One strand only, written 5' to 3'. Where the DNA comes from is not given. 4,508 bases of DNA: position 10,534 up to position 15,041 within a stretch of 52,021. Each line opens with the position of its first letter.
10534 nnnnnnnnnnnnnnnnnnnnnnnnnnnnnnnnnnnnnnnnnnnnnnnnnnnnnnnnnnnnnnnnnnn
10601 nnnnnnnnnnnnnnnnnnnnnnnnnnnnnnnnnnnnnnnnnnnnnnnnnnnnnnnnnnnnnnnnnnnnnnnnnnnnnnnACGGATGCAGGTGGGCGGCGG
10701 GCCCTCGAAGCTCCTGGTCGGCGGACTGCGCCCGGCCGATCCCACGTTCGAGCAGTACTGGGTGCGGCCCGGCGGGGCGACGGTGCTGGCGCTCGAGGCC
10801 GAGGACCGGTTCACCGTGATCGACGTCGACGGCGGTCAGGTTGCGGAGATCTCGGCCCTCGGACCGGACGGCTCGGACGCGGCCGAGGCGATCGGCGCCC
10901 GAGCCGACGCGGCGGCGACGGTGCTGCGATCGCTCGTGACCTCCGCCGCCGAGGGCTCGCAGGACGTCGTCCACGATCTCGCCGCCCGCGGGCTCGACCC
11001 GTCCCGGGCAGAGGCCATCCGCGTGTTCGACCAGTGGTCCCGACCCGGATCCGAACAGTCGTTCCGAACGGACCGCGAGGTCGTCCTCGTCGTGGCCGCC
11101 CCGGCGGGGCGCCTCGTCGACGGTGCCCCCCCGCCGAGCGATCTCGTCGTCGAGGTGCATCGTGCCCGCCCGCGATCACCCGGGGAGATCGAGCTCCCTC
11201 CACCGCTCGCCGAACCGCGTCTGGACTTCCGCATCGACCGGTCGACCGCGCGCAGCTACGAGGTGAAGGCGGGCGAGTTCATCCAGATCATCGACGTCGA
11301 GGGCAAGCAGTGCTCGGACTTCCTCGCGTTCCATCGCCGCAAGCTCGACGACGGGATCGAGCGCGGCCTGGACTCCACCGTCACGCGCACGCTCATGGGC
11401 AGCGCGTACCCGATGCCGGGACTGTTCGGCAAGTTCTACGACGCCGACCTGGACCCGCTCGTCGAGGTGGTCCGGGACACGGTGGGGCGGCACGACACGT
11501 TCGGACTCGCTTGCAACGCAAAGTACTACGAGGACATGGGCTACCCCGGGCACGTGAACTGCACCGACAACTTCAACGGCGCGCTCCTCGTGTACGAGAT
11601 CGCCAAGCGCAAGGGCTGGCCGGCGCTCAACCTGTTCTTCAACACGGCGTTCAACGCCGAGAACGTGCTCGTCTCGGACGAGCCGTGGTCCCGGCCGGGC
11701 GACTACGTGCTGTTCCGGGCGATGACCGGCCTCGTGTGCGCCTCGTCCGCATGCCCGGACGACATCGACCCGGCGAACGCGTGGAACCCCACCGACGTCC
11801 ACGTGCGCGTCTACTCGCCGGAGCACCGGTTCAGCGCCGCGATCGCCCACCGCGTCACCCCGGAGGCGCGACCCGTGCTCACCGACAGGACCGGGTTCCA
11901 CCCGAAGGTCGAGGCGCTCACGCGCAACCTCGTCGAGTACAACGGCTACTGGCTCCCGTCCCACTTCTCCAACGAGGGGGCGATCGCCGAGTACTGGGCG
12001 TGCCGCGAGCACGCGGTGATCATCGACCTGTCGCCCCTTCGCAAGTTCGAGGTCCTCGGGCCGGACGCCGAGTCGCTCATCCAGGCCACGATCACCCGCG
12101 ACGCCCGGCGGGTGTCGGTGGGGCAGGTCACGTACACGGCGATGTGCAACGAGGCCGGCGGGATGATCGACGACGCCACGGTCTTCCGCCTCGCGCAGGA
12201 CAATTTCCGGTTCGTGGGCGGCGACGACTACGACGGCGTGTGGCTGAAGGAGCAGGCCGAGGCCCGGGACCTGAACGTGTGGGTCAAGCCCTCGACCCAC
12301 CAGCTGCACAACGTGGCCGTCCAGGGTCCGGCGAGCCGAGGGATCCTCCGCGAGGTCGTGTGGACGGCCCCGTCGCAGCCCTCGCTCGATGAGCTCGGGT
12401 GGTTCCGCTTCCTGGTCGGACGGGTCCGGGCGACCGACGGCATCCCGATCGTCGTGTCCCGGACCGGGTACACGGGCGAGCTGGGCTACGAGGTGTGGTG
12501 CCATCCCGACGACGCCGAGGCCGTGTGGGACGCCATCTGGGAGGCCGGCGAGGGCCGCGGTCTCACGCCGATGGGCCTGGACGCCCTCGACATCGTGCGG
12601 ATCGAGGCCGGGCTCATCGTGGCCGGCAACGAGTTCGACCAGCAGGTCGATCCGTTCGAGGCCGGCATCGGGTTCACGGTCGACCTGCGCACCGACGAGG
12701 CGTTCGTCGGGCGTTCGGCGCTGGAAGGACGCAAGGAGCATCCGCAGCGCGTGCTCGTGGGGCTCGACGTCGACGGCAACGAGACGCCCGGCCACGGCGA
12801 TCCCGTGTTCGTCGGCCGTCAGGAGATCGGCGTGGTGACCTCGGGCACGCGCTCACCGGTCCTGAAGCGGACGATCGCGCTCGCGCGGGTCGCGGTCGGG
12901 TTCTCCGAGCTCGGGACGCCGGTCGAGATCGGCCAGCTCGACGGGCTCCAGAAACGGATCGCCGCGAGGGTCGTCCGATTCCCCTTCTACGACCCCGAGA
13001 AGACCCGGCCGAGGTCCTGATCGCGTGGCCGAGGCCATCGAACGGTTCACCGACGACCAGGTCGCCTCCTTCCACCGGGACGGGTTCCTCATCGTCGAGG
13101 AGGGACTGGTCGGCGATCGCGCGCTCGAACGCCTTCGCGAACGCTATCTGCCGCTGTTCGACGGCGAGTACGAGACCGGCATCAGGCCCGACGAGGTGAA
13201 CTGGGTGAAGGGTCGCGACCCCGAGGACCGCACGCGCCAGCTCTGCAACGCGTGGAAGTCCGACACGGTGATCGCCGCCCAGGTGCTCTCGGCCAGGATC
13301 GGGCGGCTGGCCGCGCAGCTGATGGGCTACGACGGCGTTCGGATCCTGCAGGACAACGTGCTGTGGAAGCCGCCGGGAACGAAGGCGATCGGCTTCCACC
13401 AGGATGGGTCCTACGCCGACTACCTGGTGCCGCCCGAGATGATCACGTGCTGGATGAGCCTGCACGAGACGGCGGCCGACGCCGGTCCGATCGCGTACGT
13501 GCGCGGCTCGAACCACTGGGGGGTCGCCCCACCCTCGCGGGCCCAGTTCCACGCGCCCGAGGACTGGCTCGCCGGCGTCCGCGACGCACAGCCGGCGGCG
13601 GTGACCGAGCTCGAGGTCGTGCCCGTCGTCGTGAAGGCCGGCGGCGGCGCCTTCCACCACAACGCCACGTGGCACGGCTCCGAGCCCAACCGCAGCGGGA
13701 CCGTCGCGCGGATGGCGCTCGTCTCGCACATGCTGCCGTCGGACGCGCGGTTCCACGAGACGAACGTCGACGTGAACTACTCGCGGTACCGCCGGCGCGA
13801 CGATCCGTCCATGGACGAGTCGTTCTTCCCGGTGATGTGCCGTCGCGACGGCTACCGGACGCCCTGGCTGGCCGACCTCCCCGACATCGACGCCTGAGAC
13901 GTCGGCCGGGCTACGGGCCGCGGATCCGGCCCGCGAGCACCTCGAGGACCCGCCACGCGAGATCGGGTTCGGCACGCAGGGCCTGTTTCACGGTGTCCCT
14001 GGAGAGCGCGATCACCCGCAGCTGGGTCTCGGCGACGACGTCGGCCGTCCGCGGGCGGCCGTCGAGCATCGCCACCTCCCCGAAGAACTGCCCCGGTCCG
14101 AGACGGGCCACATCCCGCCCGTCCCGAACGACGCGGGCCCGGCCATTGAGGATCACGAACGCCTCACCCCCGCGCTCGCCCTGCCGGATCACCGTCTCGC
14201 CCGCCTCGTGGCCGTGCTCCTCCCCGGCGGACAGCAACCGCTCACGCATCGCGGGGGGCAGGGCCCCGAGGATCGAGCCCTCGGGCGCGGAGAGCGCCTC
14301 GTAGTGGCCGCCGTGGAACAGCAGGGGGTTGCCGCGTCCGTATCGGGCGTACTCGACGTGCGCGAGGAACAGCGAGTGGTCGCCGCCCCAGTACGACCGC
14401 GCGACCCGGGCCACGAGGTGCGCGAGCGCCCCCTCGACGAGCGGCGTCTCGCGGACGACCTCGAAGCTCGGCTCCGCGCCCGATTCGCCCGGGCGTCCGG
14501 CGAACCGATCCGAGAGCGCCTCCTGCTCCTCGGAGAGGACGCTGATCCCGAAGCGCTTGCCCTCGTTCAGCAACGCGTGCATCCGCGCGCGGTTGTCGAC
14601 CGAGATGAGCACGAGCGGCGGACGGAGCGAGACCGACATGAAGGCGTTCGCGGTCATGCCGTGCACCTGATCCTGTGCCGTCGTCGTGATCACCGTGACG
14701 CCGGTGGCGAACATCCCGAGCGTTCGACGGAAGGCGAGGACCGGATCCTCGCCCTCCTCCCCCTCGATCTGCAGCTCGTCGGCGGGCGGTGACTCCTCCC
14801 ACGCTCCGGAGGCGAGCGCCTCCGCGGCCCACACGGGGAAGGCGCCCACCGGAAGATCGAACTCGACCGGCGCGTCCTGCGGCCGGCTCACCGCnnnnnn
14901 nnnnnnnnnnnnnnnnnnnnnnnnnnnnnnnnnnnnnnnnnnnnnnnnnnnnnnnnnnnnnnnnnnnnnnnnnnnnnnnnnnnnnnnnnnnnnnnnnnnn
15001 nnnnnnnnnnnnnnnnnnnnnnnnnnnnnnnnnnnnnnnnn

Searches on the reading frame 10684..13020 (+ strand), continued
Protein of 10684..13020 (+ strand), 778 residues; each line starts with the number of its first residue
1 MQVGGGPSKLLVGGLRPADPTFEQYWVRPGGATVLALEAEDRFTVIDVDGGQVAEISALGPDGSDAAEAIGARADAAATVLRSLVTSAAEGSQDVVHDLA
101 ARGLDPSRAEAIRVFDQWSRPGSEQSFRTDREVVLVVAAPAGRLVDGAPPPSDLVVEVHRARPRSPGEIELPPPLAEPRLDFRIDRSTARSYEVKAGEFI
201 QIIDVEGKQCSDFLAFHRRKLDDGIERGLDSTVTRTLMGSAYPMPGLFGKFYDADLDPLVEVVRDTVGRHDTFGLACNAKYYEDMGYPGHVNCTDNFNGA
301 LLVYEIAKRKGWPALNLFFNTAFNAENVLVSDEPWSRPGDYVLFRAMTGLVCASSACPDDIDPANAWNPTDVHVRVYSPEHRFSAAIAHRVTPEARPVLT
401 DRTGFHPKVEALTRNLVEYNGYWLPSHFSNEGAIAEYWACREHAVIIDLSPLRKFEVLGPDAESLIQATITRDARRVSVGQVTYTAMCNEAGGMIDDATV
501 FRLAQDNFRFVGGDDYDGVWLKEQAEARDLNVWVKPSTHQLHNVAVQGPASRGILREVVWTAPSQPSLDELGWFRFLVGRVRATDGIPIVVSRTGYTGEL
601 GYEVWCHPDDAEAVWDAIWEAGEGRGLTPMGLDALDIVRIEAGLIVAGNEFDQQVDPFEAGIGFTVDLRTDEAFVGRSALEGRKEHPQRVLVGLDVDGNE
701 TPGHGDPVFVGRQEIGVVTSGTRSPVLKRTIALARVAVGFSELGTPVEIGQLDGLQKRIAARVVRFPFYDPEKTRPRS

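Call 60: search_protein_families(library=pfam, proteins=[L056:6969-8126:+, L056:15739-16404:+, L056:17302-18810:+, L056:18841-20937:+, L071:4027-5439:+, L071:5573-7309:+, L071:7331-8221:+, L034:8472-9572:+, L034:15143-15880:+, L043:14253-15482:+], max_evalue=0.001)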
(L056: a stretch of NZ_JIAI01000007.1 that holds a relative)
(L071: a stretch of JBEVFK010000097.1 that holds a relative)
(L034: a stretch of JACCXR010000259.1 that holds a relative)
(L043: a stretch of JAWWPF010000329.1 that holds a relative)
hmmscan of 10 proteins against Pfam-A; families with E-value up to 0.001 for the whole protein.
L056:6969-8126:+ (385 aa): 1 family
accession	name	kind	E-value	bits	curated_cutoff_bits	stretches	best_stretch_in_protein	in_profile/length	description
PF00892.27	EamA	-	5.6e-09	36.8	28.2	1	52-200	2-134/135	EamA-like transporter family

L056:15739-16404:+ (221 aa): 2 families
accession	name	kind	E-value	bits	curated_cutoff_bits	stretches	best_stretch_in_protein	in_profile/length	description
PF00117.34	GATase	-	5.5e-13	49.4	22.8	1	19-170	15-177/190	Glutamine amidotransferase class-I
PF07722.19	Peptidase_C26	-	1.5e-05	25.3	20.5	1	66-99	94-127/219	Peptidase C26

L056:17302-18810:+ (502 aa): 2 families
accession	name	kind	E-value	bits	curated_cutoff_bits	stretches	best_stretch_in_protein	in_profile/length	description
PF07690.21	MFS_1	-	8.2e-52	176.7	33.4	1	23-423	2-346/347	Major Facilitator Superfamily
PF00083.30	Sugar_tr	-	2.3e-10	40.4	22.3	1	21-199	16-194/452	Sugar (and other) transporter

L056:18841-20937:+ (698 aa): 1 family
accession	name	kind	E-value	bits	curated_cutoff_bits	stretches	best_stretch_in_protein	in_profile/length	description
PF00583.31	Acetyltransf_1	-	4.4e-07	30.6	20.7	1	577-653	47-116/116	Acetyltransferase (GNAT) family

L071:4027-5439:+ (470 aa): 10 families
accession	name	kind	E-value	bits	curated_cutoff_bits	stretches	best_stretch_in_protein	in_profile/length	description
PF07992.20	Pyr_redox_2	-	5.7e-58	197.1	26.1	1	4-331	2-291/291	Pyridine nucleotide-disulphide oxidoreductase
PF00070.33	Pyr_redox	-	1.6e-22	80.2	22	1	183-261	1-81/82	Pyridine nucleotide-disulphide oxidoreductase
PF02852.28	Pyr_redox_dim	-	2.4e-22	79.7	25.3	1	351-459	1-109/110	Pyridine nucleotide-disulphide oxidoreductase, dimerisation domain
PF13738.12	Pyr_redox_3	-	2.3e-10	40.6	30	1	119-315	104-305/305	Pyridine nucleotide-disulphide oxidoreductase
PF01134.28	GIDA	-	1.4e-08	34.6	22.1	1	5-153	2-150/391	Glucose inhibited division protein A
PF12831.13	FAD_oxidored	-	9.9e-07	28.8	27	1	5-152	2-145/416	FAD dependent oxidoreductase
PF03486.20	HI0933_like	-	7.4e-06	26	50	0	4-30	2-28/244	HI0933-like protein Rossmann domain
PF13434.12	Lys_Orn_oxgnase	-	9.7e-06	25.4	21.3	1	126-224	130-233/339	L-lysine 6-monooxygenase/L-ornithine 5-monooxygenase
PF13450.12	NAD_binding_8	-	3.4e-05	24.5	21.9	0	7-42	1-35/68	NAD(P)-binding Rossmann-like domain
PF04820.20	Trp_halogenase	-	0.00054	19.4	21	1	4-41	1-40/458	Tryptophan halogenase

L071:5573-7309:+ (578 aa): 6 families
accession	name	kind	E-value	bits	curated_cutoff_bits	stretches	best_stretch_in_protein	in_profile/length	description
PF01266.30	DAO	-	4e-56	191.5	27.9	1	30-383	1-351/353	FAD dependent oxidoreductase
PF16901.10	DAO_C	-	2.6e-33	115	31.4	1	407-530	2-125/126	C-terminal domain of alpha-glycerophosphate oxidase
PF12831.13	FAD_oxidored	-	6.6e-12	45.9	27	1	30-95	1-67/416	FAD dependent oxidoreductase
PF00890.30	FAD_binding_2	-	3.2e-10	40.2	20.4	1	30-71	1-42/414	FAD binding domain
PF01494.25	FAD_binding_3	-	3.3e-08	33.6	22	1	29-296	2-227/349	FAD binding domain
PF07992.20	Pyr_redox_2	-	0.00018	21.5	26.1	1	29-61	1-33/291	Pyridine nucleotide-disulphide oxidoreductase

L071:7331-8221:+ (296 aa): 1 family
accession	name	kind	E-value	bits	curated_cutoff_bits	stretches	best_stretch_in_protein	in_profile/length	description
PF00849.27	PseudoU_synth_2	-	6e-22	78.9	26.8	1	99-242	1-152/152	RNA pseudouridylate synthase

L034:8472-9572:+ (366 aa): 1 family
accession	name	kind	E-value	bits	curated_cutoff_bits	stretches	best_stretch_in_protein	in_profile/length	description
PF00892.27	EamA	-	8.2e-08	33.1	28.2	1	193-337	2-134/135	EamA-like transporter family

L034:15143-15880:+ (245 aa): 3 families
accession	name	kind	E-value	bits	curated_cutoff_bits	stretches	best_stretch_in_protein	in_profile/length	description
PF00117.34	GATase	-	2.4e-13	50.6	22.8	1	85-188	60-176/190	Glutamine amidotransferase class-I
PF07722.19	Peptidase_C26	-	1.3e-08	35.4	20.5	1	85-118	93-126/219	Peptidase C26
PF07685.20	GATase_3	-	5e-05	23.4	27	1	62-117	40-95/196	CobB/CobQ-like glutamine amidotransferase domain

L043:14253-15482:+ (409 aa): 1 family
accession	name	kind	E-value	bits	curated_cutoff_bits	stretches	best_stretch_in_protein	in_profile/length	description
PF07690.21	MFS_1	-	5.2e-27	95.1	33.4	2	23-327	5-314/347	Major Facilitator Superfamily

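Call 77: search_protein_families(library=ncbifam, proteins=[L056:12246-13583:+], max_evalue=0.001)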
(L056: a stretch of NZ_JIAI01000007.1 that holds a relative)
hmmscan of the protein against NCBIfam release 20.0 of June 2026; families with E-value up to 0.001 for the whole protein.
L056:12246-13583:+ (445 aa): 6 families
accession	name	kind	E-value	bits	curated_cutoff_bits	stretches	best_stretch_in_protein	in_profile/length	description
NF058570.1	trimeth_mono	equivalog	2e-236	785.2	675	1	3-443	1-442/443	trimethylamine monooxygenase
NF040505.1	ArsO_flavin_mono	equivalog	1.6e-19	70.6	425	1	96-212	62-177/346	ArsO family NAD(P)H-dependent flavin-containing monooxygenase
TIGR04018.1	Bthiol_YpdA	hypoth_equivalog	2.2e-11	43.2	339.9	1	126-229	91-185/316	YpdA family putative bacillithiol disulfide reductase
NF009409.0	PRK12770.1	subfamily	7.4e-09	35.1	343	1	190-228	168-206/360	putative glutamate synthase subunit beta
TIGR04046.1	MSMEG_0569_nitr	hypoth_equivalog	1.4e-05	24.3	498.35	1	119-215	88-185/400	MSMEG_0569 family flavin-dependent oxidoreductase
TIGR02053.1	MerA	equivalog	0.0003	19.9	454.45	1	147-231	124-202/465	mercury(II) reductase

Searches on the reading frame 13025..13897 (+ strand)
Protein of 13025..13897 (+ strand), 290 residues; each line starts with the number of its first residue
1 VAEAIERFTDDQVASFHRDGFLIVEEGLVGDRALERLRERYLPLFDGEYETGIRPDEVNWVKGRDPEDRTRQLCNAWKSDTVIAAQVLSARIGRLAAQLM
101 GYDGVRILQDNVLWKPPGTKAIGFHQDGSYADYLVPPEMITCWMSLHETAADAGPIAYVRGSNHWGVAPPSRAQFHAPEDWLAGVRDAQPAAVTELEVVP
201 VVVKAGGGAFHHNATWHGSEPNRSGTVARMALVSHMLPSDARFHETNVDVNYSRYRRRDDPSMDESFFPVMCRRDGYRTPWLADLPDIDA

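Call 3: search_protein_families(library=pfam, proteins=[window:13025-13897:+], max_evalue=0.01)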
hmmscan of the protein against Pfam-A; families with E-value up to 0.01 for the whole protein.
window:13025-13897:+ (290 aa): 1 family
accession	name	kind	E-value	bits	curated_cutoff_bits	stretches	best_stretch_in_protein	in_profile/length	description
PF05721.19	PhyH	-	2.5e-23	83.9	22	1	16-229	1-211/213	Phytanoyl-CoA dioxygenase (PhyH)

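Call 8: search_protein_families(library=ncbifam, proteins=[window:13025-13897:+], max_evalue=0.001)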
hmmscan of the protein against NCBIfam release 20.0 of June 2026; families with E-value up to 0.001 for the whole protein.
window:13025-13897:+ (290 aa): 1 family
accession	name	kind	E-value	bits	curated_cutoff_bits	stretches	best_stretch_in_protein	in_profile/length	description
TIGR04436.1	SpoChoClust_3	subfamily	0.0006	19.1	200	0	193-246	158-210/300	putative 2OG-Fe(II) oxygenase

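Call 17: search_solved_structures(query=window:13025-13897:+, max_evalue=0.01, show_alignments=2)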
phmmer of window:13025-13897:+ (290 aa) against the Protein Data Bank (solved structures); distinct sequences matched with E-value up to 0.01: 5.
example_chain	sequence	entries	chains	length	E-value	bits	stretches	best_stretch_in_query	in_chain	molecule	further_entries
9c9n_A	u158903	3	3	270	6.8e-09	38.8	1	6-245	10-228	Fe/2-OG dependent dioxygenase MysH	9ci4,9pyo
9pze_A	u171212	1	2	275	7.3e-09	38.7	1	6-245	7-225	Fe/2-OG dependent dioxygenase MysH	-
5epa_A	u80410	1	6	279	1.2e-08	38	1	60-271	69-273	SnoK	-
6zyk_A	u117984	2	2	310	4.2e-06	29.7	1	96-229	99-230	Monooxygenase | Uncharacterized protein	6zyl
2opw_A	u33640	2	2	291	0.00036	23.3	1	66-239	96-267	PHYHD1 protein | Phytanoyl-CoA dioxygenase domain-containing protein 1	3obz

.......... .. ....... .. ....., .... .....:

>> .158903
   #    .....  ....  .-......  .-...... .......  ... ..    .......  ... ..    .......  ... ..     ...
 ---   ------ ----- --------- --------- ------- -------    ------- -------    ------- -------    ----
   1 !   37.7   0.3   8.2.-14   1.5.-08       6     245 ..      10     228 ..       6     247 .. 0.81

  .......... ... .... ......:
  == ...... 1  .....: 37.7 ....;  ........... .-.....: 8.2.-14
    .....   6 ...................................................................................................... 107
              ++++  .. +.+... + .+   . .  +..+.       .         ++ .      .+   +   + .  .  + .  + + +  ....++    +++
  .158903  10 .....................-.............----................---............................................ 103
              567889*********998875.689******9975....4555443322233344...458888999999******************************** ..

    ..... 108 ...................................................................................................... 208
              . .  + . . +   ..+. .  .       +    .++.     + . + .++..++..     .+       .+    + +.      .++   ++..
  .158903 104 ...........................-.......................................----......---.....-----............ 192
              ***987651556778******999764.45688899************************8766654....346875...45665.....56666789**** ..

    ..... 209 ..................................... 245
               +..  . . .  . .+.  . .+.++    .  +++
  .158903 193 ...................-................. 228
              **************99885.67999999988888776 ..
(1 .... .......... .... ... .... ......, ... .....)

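Call 49: find_homologous_proteins(query=window:13025-13897:+, max_evalue=0.00001)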
Query window:13025-13897:+ (290 aa): 2302 proteins with E <= 0.00001 among 4010 candidates; the best 120 are listed.
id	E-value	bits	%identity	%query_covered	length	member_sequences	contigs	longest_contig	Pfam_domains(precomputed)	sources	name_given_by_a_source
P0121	5.7e-178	609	88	100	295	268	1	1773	PF05721.20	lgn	-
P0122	1.3e-176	604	89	100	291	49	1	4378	PF05721.20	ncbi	-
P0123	6.0e-176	602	89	100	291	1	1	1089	PF05721.20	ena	-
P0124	2.9e-169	580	84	100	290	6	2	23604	PF05721.20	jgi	jgi:ectoine hydroxylase-related dioxygenase (phytanoyl-CoA dioxygenase family)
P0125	4.6e-165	566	82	100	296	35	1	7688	PF05721.20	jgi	jgi:ectoine hydroxylase-related dioxygenase (phytanoyl-CoA dioxygenase family)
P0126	8.4e-165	566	83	100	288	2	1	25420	PF05721.20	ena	-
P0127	1.8e-162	558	82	99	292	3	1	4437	PF05721.20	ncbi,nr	ncbi:MAG: phytanoyl-CoA dioxygenase family protein [Actinobacteria bacterium]|nr:phytanoyl-CoA dioxy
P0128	1.8e-160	551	80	100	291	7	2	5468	PF05721.20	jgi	jgi:ectoine hydroxylase-related dioxygenase (phytanoyl-CoA dioxygenase family)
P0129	1.3e-159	549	83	98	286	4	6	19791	PF05721.20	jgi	jgi:ectoine hydroxylase-related dioxygenase (phytanoyl-CoA dioxygenase family)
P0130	3.1e-159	547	80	100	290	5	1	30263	PF05721.20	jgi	jgi:ectoine hydroxylase-related dioxygenase (phytanoyl-CoA dioxygenase family)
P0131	9.9e-159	546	81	99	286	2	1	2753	PF05721.20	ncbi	-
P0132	1.6e-158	545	78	100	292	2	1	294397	PF05721.20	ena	-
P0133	4.7e-158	543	80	100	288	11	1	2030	PF05721.20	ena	-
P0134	7.5e-158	543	83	98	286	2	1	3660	PF05721.20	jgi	jgi:ectoine hydroxylase-related dioxygenase (phytanoyl-CoA dioxygenase family)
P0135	1.8e-157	542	80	100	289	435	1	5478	PF05721.20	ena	-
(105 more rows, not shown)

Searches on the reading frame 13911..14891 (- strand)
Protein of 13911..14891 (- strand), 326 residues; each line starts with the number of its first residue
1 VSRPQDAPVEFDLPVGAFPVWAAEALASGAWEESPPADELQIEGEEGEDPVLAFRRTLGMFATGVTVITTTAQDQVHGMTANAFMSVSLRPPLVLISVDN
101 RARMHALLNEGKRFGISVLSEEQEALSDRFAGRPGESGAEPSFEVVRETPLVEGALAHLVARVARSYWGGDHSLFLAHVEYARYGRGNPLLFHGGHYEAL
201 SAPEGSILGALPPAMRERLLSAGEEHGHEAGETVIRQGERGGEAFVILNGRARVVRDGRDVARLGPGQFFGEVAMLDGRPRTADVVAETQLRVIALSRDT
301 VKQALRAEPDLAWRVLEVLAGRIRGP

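Call 3: search_protein_families(library=pfam, proteins=[window:13911-14891:-], max_evalue=0.01)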
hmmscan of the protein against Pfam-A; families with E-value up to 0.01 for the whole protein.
window:13911-14891:- (326 aa): 2 families
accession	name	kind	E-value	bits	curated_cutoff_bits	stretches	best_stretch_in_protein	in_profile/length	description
PF01613.24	Flavin_Reduct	-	3.3e-36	125.2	27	1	59-200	2-152/153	Flavin reductase like domain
PF00027.35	cNMP_binding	-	3.3e-20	72.3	27.5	1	229-306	5-87/89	Cyclic nucleotide-binding domain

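Call 8: search_protein_families(library=ncbifam, proteins=[window:13911-14891:-], max_evalue=0.001)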
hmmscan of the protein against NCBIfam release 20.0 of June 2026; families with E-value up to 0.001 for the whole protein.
window:13911-14891:- (326 aa): 12 families
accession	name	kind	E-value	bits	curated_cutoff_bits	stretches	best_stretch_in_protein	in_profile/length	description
NF042921.1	HpaC_Thermus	equivalog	4.2e-38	130.7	200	1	53-200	4-149/150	4-hydroxyphenylacetate 3-monooxygenase reductase subunit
NF045733.1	StyMonoxStyB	equivalog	1.1e-37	129.4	200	1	53-198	3-147/150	styrene monooxygenase NADH-dependent flavin reductase subunit StyB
NF045919.1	HphnlacHdxRed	equivalog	7e-29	100.9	340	1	52-200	8-158/309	p-hydroxyphenylacetate 3-hydroxylase reductase component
NF052639.1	FlvnRedFerAPor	equivalog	2.3e-28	98.8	260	1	52-199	5-154/158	flavin reductase FerA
NF045630.1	monooxsub_HsaB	equivalog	3.6e-24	85.6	230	1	53-203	9-162/186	3-hydroxy-9,10-secoandrosta-1,3,5(10)-triene-9,17-dione monooxygenase reductase subunit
TIGR02296.1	HpaC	equivalog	2.9e-16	59.8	205.95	1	54-191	1-144/154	4-hydroxyphenylacetate 3-monooxygenase, reductase component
TIGR03615.1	RutF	equivalog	9.6e-15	54.9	254.75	1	52-198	4-154/156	NADH-dependent FMN reductase RutF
NF012030.0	PRK15486.1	equivalog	1.3e-10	41.3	315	1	51-179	7-140/170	4-hydroxyphenylacetate 3-monooxygenase reductase subunit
TIGR03896.1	cyc_nuc_ocin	subfamily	4.9e-09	36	161.05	1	220-320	158-263/317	bacteriocin-type transport-associated protein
NF058543.1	ActPatMycb56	equivalog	1.1e-08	34.3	460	1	229-318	25-117/317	acetyltransferase Pat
NF008732.0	PRK11753.1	equivalog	1.6e-08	34.3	266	1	217-324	17-130/214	cAMP-activated global transcriptional regulator CRP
NF041163.2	encap_f2b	equivalog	0.00016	20.9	400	1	222-315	94-193/450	family 2B encapsulin nanocompartment shell protein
